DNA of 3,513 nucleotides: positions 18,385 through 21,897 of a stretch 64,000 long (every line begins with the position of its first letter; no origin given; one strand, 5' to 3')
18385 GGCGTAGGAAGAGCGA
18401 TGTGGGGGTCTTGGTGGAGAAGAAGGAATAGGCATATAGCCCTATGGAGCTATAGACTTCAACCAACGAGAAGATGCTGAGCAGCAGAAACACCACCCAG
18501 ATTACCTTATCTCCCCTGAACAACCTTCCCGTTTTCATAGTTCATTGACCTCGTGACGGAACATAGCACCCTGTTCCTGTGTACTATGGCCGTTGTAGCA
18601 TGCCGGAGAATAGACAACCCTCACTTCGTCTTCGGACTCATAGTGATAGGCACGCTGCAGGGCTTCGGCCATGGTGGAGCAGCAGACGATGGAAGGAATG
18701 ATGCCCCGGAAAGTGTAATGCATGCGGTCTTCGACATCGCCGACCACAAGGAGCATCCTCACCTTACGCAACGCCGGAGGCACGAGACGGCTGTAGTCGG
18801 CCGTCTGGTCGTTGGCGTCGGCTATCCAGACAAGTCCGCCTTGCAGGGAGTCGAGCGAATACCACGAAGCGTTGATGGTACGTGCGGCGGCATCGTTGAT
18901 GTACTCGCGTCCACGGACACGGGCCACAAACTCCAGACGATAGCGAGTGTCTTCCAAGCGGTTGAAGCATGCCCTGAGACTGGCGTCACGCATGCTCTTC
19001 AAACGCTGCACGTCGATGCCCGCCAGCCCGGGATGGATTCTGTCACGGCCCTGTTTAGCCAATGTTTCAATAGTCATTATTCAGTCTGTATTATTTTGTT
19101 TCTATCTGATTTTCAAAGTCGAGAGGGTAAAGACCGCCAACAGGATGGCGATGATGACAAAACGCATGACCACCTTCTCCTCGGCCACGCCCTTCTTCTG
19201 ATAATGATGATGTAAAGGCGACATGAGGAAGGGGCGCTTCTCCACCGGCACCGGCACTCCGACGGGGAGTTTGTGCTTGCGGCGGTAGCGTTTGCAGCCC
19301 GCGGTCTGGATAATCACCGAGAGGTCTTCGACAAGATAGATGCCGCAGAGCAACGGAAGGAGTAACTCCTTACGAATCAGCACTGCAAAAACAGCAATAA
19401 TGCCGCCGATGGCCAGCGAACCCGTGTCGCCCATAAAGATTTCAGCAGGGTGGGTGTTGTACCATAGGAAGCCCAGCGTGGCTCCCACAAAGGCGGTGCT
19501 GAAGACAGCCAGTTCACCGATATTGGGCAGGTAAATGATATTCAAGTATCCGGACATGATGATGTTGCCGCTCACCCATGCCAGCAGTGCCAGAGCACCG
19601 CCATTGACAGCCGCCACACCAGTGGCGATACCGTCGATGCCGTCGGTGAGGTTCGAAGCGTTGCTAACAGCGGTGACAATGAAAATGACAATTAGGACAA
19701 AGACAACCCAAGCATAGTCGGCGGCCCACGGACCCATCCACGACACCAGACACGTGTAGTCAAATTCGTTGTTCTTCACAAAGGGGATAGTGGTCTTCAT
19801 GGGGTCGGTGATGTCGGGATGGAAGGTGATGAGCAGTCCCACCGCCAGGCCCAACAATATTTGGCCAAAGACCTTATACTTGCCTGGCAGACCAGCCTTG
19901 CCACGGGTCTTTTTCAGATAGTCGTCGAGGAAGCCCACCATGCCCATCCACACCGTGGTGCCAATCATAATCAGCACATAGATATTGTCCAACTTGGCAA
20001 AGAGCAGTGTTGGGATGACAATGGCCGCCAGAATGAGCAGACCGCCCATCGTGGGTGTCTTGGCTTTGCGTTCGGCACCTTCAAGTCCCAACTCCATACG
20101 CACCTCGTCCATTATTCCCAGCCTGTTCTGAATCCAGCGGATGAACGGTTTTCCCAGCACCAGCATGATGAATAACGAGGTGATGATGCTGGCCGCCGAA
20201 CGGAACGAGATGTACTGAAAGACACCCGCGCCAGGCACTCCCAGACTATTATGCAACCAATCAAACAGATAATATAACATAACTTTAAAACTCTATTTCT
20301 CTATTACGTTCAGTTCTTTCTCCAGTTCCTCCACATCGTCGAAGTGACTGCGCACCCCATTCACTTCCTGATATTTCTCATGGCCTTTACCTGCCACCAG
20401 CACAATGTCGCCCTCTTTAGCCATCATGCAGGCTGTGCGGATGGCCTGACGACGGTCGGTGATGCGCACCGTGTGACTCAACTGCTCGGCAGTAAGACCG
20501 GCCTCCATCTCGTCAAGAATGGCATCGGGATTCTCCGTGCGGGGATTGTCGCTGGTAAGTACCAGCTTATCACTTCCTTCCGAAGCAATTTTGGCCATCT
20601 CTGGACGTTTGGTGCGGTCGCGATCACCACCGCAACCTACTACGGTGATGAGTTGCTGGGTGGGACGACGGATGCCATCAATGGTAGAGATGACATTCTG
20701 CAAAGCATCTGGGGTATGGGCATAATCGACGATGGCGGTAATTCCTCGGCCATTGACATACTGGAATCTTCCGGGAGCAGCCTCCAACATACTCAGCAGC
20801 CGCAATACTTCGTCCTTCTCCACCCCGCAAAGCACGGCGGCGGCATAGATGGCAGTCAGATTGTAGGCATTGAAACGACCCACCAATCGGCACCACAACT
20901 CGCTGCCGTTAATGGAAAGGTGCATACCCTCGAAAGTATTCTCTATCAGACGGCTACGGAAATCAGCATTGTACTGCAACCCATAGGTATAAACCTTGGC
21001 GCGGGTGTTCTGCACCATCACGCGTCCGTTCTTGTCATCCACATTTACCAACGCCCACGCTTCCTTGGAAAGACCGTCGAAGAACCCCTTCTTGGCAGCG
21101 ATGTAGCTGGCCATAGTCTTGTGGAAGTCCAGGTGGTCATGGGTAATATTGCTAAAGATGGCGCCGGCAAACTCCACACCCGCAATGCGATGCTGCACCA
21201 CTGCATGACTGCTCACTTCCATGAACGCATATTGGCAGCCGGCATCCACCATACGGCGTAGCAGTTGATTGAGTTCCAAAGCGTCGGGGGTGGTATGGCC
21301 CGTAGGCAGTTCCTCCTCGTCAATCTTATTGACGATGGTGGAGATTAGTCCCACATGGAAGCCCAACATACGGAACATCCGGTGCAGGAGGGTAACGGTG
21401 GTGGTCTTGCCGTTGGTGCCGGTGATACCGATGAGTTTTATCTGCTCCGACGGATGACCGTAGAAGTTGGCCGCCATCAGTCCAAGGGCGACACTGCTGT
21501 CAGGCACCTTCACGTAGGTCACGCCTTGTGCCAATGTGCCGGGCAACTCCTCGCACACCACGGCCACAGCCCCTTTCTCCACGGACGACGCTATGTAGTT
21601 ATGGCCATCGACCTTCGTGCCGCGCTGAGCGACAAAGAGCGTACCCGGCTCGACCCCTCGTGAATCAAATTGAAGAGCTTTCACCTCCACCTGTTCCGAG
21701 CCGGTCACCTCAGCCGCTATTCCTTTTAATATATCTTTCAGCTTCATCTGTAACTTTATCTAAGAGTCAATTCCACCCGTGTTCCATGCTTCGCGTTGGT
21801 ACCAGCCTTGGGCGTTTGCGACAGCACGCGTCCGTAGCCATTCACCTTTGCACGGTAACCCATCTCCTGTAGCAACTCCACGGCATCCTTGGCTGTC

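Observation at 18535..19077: The murD slot holds only a 180-aa C-terminal-domain remnant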

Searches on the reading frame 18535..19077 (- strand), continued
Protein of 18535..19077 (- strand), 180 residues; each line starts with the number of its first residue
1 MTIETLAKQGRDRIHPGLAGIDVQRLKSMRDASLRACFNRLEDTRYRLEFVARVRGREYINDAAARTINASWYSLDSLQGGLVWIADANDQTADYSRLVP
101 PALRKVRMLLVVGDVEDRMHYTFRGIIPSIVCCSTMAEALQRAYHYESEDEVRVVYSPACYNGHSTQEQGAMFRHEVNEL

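Call 58: find_related_loci(query=A6, collection=genome_contigs, flank=10000)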
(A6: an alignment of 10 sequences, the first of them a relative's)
Query A6 (179 aa) in genome_contigs; peptide patterns used: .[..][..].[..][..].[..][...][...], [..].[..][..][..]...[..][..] (x = any residue, [..] = any of these).
141 stretches matched a pattern; 92 encode a relative of the query (tblastn E <= 1e-3); the best 80 are kept; 80 distinct loci.
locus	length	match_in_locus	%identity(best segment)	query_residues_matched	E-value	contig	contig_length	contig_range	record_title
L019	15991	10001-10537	54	1-179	4e-68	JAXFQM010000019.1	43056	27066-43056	MAG: Bacteroidales bacterium isolate SUG3427 k141_171603, whole genome shotgun sequence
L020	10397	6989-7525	49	1-179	4e-56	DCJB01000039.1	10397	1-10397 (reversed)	MAG TPA_asm: Bacteroidales bacterium UBA1711 UBA1711_contig_17155, whole genome shotgun sequence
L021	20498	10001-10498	51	15-179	1e-55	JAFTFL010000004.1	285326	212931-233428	MAG: Bacteroidales bacterium isolate RGIG3770 Roe_deer_Abomasum-3__c204, whole genome shotgun sequence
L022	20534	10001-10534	47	1-179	1e-53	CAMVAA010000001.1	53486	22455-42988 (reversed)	MAG TPA_asm: uncultured Bacteroidales bacterium isolate SRR8387716_bin.87_metaWRAP_v1.3_MAG genome assembly, contig: ERZ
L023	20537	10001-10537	46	1-179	1e-52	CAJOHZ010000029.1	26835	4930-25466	uncultured Bacteroidales bacterium isolate Red_deer_4_mag_203 genome assembly, contig: scaffold_2700, whole genome shotg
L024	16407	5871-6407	45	1-179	2e-52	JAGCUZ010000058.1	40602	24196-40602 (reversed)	MAG: Bacteroidales bacterium isolate RGIG10147 Yak_Rumen-4__c1952071, whole genome shotgun sequence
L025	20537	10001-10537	44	1-179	1e-50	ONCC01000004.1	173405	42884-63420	uncultured Bacteroidales bacterium isolate RUG156 genome assembly, contig: scaffold_22, whole genome shotgun sequence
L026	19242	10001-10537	45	1-179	4e-50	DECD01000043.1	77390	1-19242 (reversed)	MAG TPA_asm: Bacteroidales bacterium UBA2939 UBA2939_contig_563, whole genome shotgun sequence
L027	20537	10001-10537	44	1-179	3e-50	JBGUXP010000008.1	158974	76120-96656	MAG: Bacteroidales bacterium isolate ruminal_MAG_50 ruminal_MAG_50_contig_0008, whole genome shotgun sequence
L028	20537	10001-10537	46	1-179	4e-50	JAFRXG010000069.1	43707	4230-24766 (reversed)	MAG: Bacteroidales bacterium isolate RGIG2881 Goat_Omasum.Co__c1590310, whole genome shotgun sequence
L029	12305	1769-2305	44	1-179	1e-49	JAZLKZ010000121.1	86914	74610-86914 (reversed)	MAG: Bacteroidales bacterium isolate T1900044958_TA20190014.MAGScoT_cleanbin_000029 SGB_3887_k141_1340464, whole genome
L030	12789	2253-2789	44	1-179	2e-49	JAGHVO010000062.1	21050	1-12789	MAG: Candidatus Colimorpha pelethequi isolate E5_MB2_81 c_000001148473_partial_0_21050, whole genome shotgun sequence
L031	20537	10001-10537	42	1-179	1e-49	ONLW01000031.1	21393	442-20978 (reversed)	uncultured Bacteroidales bacterium isolate RUG429 genome assembly, contig: scaffold_2118, whole genome shotgun sequence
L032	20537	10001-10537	46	1-179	4e-49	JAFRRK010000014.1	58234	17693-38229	MAG: Bacteroidales bacterium isolate RGIG2732 Goat_Omasum-4__c137128, whole genome shotgun sequence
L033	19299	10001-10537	44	1-179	5e-49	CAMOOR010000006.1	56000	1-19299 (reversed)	MAG: uncultured Bacteroidales bacterium isolate SRR873601_bin.62_metaWRAP_v1.3_MAG genome assembly, contig: NODE_1103_le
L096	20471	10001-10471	32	1-157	1e-23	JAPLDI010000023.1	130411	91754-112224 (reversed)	MAG: Bacteroidetes bacterium isolate LacPavin_0818_WC55_MAG_47_11 LacPavin_0818_WC55_scaffold_465356, whole genome shotg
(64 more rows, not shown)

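Call 86: search_protein_families(library=ncbifam, proteins=[L018:741-1262:+], max_evalue=0.00001)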
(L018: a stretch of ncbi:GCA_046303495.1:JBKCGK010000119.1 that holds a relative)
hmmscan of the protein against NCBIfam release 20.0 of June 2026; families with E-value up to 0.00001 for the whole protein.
L018:741-1262:+ (173 aa): 1 family
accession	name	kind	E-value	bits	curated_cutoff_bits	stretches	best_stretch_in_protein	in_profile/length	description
TIGR01087.1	murD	equivalog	4.1e-37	128.3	211.95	1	28-166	302-440/441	UDP-N-acetylmuramoyl-L-alanine--D-glutamate ligase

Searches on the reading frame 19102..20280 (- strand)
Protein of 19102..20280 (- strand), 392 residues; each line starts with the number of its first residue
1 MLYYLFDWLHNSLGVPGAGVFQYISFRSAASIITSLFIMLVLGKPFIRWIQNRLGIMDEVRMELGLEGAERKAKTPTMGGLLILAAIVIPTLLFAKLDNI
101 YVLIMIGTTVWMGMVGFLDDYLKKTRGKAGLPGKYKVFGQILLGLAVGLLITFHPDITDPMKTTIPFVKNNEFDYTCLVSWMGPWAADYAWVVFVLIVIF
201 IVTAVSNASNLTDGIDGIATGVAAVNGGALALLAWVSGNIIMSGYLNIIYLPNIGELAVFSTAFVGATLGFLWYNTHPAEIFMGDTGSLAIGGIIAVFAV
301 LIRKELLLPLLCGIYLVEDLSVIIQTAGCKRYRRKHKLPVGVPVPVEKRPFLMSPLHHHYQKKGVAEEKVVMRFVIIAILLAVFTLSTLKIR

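Call 37: search_protein_families(library=ncbifam, proteins=[window:19102-20280:-], max_evalue=0.00001)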
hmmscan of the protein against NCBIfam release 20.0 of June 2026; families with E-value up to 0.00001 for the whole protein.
window:19102-20280:- (392 aa): 3 families
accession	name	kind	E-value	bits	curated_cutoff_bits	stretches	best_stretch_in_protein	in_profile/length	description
TIGR00445.1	mraY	equivalog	9.9e-84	281.5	192.05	1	41-392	3-321/321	phospho-N-acetylmuramoyl-pentapeptide-transferase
NF053644.1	MraY_archaea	equivalog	5.1e-22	78.7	450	1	190-385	179-339/340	pseudomurein biosynthesis MraY family phospho-N-acetylmuramoyl-pentapeptide-transferase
TIGR02380.1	ECA_wecA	exception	2.2e-09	36.9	326.05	1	178-295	116-222/346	UDP-N-acetylglucosamine--undecaprenyl-phosphate N-acetylglucosaminephosphotransferase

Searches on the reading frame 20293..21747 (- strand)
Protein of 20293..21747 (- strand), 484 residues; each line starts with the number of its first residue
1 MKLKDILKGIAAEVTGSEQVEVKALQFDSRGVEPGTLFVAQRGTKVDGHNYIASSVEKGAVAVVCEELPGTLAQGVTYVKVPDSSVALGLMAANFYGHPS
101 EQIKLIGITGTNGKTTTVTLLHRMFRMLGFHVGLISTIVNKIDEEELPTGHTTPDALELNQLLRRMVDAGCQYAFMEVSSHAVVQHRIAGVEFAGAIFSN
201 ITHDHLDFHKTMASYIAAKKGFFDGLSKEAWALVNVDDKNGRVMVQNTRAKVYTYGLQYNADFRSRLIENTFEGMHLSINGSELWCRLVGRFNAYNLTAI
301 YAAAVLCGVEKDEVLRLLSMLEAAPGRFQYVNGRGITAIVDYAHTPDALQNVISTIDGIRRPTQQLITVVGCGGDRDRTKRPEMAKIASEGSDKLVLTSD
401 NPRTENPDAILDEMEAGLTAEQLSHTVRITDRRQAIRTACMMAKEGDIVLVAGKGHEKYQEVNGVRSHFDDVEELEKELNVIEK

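Call 37: search_protein_families(library=ncbifam, proteins=[window:20293-21747:-], max_evalue=0.00001)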
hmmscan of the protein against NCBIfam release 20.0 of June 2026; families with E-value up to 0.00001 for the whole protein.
window:20293-21747:- (484 aa): 27 families (the best 25 are shown)
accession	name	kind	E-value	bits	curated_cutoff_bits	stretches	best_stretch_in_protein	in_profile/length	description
NF001126.0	PRK00139.1-4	equivalog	7.8e-186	618.3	373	1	1-478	1-481/486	UDP-N-acetylmuramoyl-L-alanyl-D-glutamate--2,6-diaminopimelate ligase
NF008896.0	PRK11929.1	equivalog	7.6e-154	513.9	1023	1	20-480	27-499/965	bifunctional UDP-N-acetylmuramoyl-L-alanyl-D-glutamate--2,6-diaminopimelate ligase MurE/UDP-N-acetylmuramoyl-tripeptide--D-alanyl-D-alanine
TIGR01085.1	murE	subfamily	2.1e-151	505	257.3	1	20-477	2-469/472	UDP-N-acetylmuramyl-tripeptide synthetase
NF001124.0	PRK00139.1-2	equivalog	1.1e-138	463.2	476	1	4-480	7-493/500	UDP-N-acetylmuramoyl-L-alanyl-D-glutamate--2,6-diaminopimelate ligase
NF001123.0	PRK00139.1-1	equivalog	5.3e-119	398.1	586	1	3-477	4-487/493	UDP-N-acetylmuramoyl-L-alanyl-D-glutamate--2,6-diaminopimelate ligase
NF010628.0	PRK14022.1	equivalog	1.9e-94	317.1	536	1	17-476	30-477/483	UDP-N-acetylmuramoyl-L-alanyl-D-glutamate--L-lysine ligase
NF001130.0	PRK00139.2-4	equivalog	1.3e-68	232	715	2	12-220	21-232/516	UDP-N-acetylmuramoyl-L-alanyl-D-glutamate--2,6-diaminopimelate ligase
NF001127.0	PRK00139.2-1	equivalog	5.7e-54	183.7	997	2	273-470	307-501/520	UDP-N-acetylmuramoyl-L-alanyl-D-glutamate--2,6-diaminopimelate ligase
NF001129.0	PRK00139.2-3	equivalog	9.2e-54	182.8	762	1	15-470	34-505/517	UDP-N-acetylmuramoyl-L-alanyl-D-glutamate--2,6-diaminopimelate ligase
NF001131.0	PRK00139.2-5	equivalog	3.1e-41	141.7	1000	1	19-468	33-471/483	UDP-N-acetylmuramoyl-L-alanyl-D-glutamate--2,6-diaminopimelate ligase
TIGR01143.1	murF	subfamily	2e-38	132.5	288.6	2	27-125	1-96/418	UDP-N-acetylmuramoyl-tripeptide--D-alanyl-D-alanine ligase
TIGR02068.2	cya_phycin_syn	equivalog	6e-38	130.4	850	1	93-458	469-853/862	cyanophycin synthetase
NF010623.0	PRK14016.1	subfamily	2.7e-34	118.5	877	1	97-455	474-852/871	cyanophycin synthetase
TIGR01087.1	murD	equivalog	1.2e-28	100.5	211.95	2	169-452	150-416/441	UDP-N-acetylmuramoyl-L-alanine--D-glutamate ligase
TIGR01082.1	murC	equivalog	1.8e-26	93.3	335.1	1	196-456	171-440/449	UDP-N-acetylmuramate--L-alanine ligase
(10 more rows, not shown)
